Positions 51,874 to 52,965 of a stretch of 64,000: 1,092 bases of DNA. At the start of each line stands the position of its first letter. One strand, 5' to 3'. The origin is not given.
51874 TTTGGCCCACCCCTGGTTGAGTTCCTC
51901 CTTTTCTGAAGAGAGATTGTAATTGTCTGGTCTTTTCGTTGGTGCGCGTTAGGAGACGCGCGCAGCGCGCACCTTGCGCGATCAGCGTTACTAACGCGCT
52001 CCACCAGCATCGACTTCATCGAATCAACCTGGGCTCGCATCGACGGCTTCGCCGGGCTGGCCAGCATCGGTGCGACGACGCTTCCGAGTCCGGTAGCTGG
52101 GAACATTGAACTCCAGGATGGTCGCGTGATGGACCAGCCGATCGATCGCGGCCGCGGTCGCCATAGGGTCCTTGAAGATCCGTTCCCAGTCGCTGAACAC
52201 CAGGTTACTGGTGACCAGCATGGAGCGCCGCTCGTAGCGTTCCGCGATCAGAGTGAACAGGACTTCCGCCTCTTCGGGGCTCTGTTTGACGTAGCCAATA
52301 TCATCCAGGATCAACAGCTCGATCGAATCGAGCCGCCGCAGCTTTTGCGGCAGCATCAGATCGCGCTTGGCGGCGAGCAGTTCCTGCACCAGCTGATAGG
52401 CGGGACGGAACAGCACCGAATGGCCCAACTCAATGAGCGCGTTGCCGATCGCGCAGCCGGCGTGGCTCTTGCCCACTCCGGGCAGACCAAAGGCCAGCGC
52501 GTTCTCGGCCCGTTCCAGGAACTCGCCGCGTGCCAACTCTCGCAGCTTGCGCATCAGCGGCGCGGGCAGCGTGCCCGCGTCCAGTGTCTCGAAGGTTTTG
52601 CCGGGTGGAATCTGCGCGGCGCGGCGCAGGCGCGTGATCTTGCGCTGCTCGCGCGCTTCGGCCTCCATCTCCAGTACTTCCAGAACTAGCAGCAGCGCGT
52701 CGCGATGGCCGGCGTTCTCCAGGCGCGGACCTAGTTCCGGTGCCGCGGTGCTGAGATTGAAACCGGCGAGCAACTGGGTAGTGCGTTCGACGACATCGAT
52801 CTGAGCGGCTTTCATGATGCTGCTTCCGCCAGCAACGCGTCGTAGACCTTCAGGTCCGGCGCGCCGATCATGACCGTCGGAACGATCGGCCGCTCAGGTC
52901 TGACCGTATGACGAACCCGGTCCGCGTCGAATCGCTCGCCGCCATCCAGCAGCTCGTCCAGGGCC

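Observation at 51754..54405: Intact IS21-family element inserted precisely into the arsenic-island gap gene, with a 7-bp GAACGTC duplication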

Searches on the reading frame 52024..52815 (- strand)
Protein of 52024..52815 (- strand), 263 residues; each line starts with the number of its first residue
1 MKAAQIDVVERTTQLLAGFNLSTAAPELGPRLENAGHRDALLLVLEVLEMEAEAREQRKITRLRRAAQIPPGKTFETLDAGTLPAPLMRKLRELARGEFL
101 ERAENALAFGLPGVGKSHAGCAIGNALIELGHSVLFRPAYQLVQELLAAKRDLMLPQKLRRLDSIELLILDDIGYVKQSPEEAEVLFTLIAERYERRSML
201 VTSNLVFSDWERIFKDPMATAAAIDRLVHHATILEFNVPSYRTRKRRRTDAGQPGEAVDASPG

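Call 4: search_protein_families(library=pfam, proteins=[window:52024-52815:-])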
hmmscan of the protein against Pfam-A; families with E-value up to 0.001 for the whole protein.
window:52024-52815:- (263 aa): 2 families
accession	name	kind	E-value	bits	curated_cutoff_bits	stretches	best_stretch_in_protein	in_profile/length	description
PF01695.23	IstB_IS21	-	1.5e-52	178.9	24.1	1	44-248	33-237/238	IstB-like ATP binding protein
PF00308.24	Bac_DnaA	-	0.00011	22.8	23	1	106-202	37-135/162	Bacterial DnaA ATPAse domain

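Call 6: search_protein_families(library=ncbifam, proteins=[window:52024-52815:-])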
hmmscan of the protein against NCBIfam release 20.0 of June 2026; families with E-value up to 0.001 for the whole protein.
window:52024-52815:- (263 aa): 13 families
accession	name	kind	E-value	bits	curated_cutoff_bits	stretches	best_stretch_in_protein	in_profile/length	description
NF038214.1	IS21_help_AAA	equivalog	4e-67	226.3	200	1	39-244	26-231/232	IS21-like element helper ATPase IstB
NF006038.0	PRK08181.1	subfamily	3e-59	200.5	317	1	31-255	35-261/271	transposase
NF005098.0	PRK06526.1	subfamily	5.8e-46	157.1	296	1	45-248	51-254/266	transposase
NF006616.1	PRK09183.1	subfamily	3e-45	154.5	300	1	45-249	42-248/253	IS21-like element helper ATPase IstB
NF005992.0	PRK08116.1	subfamily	7.8e-20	71.1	189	1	106-247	117-257/269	hypothetical protein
NF005304.0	PRK06835.1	equivalog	5.2e-17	61.9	215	1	98-247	178-325/330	ATP-binding protein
NF009043.0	PRK12377.1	subfamily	3.9e-10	39.7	389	1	108-244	106-240/248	ATP-binding protein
NF005931.1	PRK07952.1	equivalog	8.1e-10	38.7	357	1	108-245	104-241/246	replicative helicase loader DnaC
TIGR00362.1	DnaA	equivalog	7.2e-08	31.9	343.9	1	66-201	101-237/437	chromosomal replication initiator protein DnaA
NF005378.0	PRK06921.1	subfamily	2.1e-07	30.3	207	1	103-208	116-227/266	hypothetical protein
NF001154.0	PRK00149.3-3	equivalog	8.2e-07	28.3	410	1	109-199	156-250/462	chromosomal replication initiator protein DnaA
TIGR03420.1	DnaA_homol_Hda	equivalog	9.9e-07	28.5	194.8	1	70-203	9-129/226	DnaA regulatory inactivator Hda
NF006505.0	PRK08939.1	equivalog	2.2e-06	27.2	228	1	110-215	163-270/306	primosomal protein DnaI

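Call 34: search_solved_structures(query=window:52024-52815:-, max_evalue=0.001, show_alignments=1)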
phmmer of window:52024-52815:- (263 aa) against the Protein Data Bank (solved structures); distinct sequences matched with E-value up to 0.001: 5.
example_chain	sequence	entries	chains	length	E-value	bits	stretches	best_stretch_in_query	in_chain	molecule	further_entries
8q3w_A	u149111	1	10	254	9.3e-39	136.7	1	45-251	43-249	Insertion sequence IS5376 putative ATP-binding protein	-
8q4d_E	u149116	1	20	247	3.4e-38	134.8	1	45-248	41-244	Insertion sequence IS5376 putative ATP-binding protein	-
5bq5_A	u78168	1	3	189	1.7e-35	126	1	68-249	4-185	Insertion sequence IS5376 putative ATP-binding protein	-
6qel_G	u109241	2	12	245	1.5e-07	34.5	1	103-244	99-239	DNA replication protein dnaC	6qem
4m4w_J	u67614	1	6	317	4.3e-05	26.5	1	71-197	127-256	Primosomal protein DnaI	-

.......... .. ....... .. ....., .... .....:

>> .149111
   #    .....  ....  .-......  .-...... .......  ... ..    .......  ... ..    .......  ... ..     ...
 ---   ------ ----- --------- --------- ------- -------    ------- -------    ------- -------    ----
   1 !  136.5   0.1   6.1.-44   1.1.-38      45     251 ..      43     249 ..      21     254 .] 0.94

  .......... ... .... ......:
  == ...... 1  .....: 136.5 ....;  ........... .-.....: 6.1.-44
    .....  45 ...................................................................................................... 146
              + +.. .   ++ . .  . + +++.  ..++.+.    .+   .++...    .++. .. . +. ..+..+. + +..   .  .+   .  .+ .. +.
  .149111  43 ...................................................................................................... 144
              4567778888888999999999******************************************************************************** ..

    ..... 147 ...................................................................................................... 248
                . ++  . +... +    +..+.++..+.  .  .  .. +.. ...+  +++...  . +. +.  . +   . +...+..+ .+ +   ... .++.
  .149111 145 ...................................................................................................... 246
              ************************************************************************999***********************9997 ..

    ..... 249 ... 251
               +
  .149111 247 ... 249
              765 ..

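Call 45: find_encoding_contigs(protein=window:52024-52815:-, flank=5000, max_places=10)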
Protein window:52024-52815:- (263 aa): 4 contigs read that carry it; 4 places shown.
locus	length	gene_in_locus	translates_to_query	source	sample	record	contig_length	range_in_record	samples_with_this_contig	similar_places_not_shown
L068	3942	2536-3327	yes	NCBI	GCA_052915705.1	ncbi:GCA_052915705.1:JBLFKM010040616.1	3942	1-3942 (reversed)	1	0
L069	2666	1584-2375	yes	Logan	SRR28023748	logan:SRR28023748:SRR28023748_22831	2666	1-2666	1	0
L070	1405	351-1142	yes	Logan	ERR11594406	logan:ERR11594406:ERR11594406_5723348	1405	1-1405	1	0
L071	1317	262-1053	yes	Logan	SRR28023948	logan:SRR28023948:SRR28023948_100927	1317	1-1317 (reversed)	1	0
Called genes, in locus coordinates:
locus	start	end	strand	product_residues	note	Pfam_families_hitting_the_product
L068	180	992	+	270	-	-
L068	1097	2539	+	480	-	PF27155:Y4rL_C, PF22483:Mu-transpos_C_2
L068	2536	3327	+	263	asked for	PF01695:IstB_IS21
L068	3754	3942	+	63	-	?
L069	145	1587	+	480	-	PF27155:Y4rL_C, PF22483:Mu-transpos_C_2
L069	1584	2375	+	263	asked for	PF01695:IstB_IS21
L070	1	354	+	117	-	?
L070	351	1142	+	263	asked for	PF01695:IstB_IS21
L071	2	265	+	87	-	?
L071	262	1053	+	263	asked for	PF01695:IstB_IS21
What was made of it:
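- Checked: One small addition: a second possible istA start, Met15 at 54254, would give 480 aa. Gene callers chose that start on identical DNA elsewhere (call 45).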
